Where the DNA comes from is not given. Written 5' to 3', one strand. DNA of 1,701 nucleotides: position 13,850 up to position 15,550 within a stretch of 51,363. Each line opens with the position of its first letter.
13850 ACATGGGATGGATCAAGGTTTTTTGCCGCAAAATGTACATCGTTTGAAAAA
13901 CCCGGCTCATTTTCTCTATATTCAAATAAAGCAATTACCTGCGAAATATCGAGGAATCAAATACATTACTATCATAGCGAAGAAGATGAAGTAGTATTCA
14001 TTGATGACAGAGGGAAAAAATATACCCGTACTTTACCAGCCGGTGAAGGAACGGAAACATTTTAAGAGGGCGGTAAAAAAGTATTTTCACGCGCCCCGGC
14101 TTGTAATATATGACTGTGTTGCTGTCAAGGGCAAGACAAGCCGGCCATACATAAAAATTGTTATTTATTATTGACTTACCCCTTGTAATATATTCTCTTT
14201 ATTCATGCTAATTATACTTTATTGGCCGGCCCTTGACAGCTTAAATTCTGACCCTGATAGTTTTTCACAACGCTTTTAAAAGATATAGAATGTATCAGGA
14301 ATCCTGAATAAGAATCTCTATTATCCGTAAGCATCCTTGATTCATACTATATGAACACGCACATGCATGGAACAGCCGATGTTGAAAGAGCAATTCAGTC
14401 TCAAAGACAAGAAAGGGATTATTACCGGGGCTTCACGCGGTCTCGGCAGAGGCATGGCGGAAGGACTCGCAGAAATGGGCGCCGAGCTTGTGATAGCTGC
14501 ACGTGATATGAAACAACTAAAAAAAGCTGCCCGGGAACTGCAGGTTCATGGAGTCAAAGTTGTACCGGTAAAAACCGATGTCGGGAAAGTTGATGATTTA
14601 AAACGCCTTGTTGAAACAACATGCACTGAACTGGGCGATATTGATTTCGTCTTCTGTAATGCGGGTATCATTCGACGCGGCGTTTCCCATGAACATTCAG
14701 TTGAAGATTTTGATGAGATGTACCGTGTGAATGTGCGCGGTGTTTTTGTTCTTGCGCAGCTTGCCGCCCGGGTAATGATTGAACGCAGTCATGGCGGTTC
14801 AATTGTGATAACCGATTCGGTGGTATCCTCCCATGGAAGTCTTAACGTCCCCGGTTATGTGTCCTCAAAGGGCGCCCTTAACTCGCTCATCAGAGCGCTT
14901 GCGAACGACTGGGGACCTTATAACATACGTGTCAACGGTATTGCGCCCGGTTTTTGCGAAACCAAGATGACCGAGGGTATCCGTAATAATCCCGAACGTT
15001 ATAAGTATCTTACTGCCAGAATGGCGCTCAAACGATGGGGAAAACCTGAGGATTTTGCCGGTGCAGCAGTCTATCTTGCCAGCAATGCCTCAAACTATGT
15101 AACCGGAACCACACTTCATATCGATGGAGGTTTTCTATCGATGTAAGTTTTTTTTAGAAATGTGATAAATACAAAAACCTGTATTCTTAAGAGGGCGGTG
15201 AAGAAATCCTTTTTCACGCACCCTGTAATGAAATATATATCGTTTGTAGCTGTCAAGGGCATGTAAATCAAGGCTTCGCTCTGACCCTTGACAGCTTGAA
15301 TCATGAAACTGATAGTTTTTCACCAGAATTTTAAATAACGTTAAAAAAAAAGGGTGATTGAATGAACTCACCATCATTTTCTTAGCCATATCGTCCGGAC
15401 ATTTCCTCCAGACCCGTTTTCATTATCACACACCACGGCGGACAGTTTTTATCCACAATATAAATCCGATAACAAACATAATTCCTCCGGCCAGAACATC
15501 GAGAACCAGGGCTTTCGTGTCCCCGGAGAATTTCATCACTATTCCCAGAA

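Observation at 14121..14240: Compensatory base changes and G-U-compatible substitutions in the nested hairpin of the repeat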

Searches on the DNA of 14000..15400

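Call 63: search_rna_families(source=window, start=14000, end=15400, threshold=evalue, max_evalue=1)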
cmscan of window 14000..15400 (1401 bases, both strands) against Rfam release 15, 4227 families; matches with E-value up to 1: 1.
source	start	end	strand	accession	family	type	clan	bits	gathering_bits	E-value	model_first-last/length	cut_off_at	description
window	14111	14251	+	RF00645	MIR169_2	Gene; miRNA;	CL00098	18.4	50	0.13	1-118/118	no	MIR169_2 microRNA precursor family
